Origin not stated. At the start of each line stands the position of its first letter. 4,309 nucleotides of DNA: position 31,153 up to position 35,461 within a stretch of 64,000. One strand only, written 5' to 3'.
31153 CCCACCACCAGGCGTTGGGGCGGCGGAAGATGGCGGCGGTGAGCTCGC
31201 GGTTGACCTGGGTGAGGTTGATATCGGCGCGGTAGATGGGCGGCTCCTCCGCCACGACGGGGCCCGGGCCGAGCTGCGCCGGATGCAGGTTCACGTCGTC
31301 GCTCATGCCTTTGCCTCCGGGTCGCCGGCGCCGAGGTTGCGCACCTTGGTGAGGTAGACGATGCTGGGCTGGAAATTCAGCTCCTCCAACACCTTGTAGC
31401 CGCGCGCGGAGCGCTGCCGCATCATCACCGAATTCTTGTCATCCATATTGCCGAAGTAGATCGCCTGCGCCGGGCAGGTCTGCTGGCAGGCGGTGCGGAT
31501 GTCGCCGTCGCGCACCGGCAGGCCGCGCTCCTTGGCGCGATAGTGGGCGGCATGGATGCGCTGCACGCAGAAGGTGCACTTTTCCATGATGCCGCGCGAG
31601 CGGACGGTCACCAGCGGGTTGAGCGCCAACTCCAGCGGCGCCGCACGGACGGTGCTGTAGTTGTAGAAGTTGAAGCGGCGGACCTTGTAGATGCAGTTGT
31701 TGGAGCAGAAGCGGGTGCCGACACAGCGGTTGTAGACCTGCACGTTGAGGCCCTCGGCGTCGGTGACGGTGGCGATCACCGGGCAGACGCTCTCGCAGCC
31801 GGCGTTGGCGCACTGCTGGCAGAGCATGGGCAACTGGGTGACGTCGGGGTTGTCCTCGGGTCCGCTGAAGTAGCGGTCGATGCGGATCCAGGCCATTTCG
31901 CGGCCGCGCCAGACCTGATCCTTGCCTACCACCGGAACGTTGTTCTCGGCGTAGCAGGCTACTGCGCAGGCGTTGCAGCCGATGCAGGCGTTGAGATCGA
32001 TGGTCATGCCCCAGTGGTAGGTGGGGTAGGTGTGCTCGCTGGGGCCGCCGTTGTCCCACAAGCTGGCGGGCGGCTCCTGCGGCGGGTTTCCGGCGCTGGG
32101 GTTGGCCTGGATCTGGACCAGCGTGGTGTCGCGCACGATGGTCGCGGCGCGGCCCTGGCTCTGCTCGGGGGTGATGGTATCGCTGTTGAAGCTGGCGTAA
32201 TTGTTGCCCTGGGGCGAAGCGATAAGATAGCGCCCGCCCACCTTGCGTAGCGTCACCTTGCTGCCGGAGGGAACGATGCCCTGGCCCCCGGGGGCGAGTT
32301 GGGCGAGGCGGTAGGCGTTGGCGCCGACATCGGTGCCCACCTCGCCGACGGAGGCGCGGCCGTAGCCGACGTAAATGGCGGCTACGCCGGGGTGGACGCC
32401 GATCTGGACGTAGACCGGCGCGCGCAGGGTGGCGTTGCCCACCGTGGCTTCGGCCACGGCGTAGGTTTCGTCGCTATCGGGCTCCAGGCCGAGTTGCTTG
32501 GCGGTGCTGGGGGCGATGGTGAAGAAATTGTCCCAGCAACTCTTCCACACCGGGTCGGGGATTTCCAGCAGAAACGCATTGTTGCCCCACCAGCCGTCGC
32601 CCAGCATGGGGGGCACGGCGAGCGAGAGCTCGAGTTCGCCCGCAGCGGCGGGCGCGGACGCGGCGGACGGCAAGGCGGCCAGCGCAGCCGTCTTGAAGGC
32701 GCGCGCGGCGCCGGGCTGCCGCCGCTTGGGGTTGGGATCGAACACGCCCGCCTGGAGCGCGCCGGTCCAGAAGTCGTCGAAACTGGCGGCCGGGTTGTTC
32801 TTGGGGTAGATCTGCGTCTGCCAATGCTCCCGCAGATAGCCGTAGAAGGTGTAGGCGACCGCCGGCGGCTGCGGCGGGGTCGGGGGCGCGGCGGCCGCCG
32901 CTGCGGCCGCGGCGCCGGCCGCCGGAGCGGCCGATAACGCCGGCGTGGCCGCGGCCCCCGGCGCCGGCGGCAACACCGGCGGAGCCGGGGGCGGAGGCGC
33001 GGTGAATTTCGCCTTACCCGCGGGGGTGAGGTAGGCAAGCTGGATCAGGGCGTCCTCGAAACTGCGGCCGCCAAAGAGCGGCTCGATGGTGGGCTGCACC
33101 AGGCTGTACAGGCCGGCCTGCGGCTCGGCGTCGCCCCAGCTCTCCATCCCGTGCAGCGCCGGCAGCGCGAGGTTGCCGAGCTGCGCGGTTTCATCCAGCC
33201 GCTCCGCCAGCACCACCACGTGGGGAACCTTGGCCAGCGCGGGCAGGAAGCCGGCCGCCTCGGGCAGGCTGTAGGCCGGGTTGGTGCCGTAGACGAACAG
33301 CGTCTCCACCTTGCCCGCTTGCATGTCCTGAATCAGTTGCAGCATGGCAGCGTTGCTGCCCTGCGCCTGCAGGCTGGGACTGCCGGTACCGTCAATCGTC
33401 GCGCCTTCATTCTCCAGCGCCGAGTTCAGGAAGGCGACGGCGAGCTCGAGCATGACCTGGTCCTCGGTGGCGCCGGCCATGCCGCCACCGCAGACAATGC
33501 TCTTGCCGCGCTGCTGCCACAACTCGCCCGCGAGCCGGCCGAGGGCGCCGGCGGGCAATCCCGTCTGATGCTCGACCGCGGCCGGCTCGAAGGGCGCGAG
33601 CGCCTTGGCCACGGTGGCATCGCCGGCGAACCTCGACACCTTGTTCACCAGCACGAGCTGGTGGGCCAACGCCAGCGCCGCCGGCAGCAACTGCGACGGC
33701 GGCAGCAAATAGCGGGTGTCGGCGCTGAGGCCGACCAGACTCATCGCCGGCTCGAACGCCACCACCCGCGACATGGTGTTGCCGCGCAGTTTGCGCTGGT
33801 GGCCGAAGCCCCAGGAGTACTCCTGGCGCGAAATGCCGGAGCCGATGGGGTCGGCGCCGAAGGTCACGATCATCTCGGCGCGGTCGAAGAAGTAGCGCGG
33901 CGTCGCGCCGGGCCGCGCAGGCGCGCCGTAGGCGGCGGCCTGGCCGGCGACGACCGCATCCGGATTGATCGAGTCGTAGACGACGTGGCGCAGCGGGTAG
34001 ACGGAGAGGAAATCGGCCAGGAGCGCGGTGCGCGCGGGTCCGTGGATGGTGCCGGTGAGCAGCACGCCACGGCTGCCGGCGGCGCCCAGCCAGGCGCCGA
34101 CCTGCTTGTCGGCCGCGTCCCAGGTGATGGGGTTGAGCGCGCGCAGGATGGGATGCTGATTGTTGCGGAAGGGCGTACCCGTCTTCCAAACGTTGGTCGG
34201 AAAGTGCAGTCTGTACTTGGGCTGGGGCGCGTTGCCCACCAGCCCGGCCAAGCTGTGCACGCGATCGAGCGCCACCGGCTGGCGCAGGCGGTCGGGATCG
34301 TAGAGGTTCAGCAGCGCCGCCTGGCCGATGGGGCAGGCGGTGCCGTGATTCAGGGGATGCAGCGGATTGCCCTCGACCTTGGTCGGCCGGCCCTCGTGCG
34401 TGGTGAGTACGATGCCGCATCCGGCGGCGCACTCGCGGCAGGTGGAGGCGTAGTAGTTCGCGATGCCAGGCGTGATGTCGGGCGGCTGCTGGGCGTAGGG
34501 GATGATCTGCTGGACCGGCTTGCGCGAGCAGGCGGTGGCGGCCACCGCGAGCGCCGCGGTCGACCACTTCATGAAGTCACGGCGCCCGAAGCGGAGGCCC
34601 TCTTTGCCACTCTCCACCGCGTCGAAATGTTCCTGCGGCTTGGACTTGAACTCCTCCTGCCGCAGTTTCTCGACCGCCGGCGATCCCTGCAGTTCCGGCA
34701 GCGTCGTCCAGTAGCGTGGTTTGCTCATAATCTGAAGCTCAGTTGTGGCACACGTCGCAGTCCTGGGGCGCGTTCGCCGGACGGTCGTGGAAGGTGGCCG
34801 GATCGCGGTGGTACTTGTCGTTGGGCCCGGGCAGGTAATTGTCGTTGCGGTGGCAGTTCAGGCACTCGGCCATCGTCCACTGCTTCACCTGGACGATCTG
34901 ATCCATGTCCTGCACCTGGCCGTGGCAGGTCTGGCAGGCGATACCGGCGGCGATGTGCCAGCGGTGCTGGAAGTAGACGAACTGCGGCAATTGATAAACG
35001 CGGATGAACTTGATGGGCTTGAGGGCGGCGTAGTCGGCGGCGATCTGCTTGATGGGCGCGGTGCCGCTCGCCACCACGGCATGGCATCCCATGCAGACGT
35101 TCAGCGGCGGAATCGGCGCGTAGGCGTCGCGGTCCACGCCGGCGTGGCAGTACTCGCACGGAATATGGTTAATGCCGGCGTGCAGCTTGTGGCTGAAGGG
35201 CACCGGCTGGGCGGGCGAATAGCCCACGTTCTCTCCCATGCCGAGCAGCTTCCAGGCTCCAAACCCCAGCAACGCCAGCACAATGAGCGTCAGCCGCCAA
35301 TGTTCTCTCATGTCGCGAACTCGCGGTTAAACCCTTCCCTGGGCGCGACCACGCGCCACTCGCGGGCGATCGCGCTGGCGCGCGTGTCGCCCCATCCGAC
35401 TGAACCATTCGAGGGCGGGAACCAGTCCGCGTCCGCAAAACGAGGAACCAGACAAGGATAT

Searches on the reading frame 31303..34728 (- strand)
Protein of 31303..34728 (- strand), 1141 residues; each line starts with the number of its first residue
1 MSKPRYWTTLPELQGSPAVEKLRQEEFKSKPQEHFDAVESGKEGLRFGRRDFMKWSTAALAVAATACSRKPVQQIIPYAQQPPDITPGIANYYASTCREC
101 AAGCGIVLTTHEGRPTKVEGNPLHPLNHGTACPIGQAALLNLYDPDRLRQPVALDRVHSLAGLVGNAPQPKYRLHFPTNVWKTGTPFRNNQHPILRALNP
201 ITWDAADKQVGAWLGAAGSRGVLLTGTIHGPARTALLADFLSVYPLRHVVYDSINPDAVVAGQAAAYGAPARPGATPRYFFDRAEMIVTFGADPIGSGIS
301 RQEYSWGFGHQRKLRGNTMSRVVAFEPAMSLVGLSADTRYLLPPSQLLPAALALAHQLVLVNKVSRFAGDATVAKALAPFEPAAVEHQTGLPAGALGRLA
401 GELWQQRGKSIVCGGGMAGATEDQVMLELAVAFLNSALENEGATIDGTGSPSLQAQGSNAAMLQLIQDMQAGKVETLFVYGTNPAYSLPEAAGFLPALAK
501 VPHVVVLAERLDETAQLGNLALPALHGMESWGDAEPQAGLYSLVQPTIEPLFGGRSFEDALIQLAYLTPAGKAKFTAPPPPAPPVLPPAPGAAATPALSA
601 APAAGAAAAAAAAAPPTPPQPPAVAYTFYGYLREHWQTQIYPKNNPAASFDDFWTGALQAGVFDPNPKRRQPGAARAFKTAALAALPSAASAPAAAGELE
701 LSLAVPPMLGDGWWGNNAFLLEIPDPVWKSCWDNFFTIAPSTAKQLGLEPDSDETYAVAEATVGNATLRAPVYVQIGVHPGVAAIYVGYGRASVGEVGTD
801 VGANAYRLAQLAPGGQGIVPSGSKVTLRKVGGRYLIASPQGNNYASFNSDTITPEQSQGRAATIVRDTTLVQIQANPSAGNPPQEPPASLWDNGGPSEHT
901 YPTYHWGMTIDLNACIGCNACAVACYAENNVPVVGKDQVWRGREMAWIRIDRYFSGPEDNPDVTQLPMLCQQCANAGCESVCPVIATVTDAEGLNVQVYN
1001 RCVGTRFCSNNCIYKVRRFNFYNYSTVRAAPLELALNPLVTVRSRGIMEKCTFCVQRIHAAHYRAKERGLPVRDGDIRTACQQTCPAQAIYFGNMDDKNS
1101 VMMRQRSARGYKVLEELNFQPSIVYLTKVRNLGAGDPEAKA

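Call 21: search_protein_families(library=pfam, proteins=[window:31303-34728:-], max_evalue=0.001)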
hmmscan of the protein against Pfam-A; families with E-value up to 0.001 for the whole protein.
window:31303-34728:- (1141 aa): 6 families
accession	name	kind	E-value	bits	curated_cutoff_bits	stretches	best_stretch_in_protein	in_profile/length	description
PF04879.21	Molybdop_Fe4S4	-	5.5e-11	42.7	22.7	1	92-139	3-50/55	Molybdopterin oxidoreductase Fe4S4 domain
PF12838.12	Fer4_7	-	3.5e-09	37.4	27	1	915-984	2-50/52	4Fe-4S dicluster domain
PF00384.28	Molybdopterin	-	2.8e-05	23.7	24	1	200-534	16-320/353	Molybdopterin oxidoreductase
PF13183.11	Fer4_8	-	0.00012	22.9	27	0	912-984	2-66/68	4Fe-4S dicluster domain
PF12797.12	Fer4_2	-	0.00028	21.1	24.5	1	906-925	1-20/22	4Fe-4S binding domain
PF13247.11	Fer4_11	-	0.00035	21.1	26.2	0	965-1020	5-62/100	4Fe-4S dicluster domain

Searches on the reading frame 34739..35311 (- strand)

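Call 21: search_protein_families(library=pfam, proteins=[window:34739-35311:-], max_evalue=0.001)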
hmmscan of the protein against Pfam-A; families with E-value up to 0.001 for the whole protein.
window:34739-35311:- (190 aa): 3 families
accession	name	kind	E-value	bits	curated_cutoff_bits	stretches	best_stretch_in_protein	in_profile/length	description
PF14522.11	Cytochrome_C7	-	1.4e-10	41.2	24.8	1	112-190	1-67/67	Cytochrome c7 and related cytochrome c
PF02085.21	Cytochrom_CIII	-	4.8e-10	40.1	22.9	1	109-190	18-83/101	Class III cytochrome C family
PF14537.11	Cytochrom_c3_2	-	1.4e-09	38.7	25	1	118-190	1-65/79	Cytochrome c3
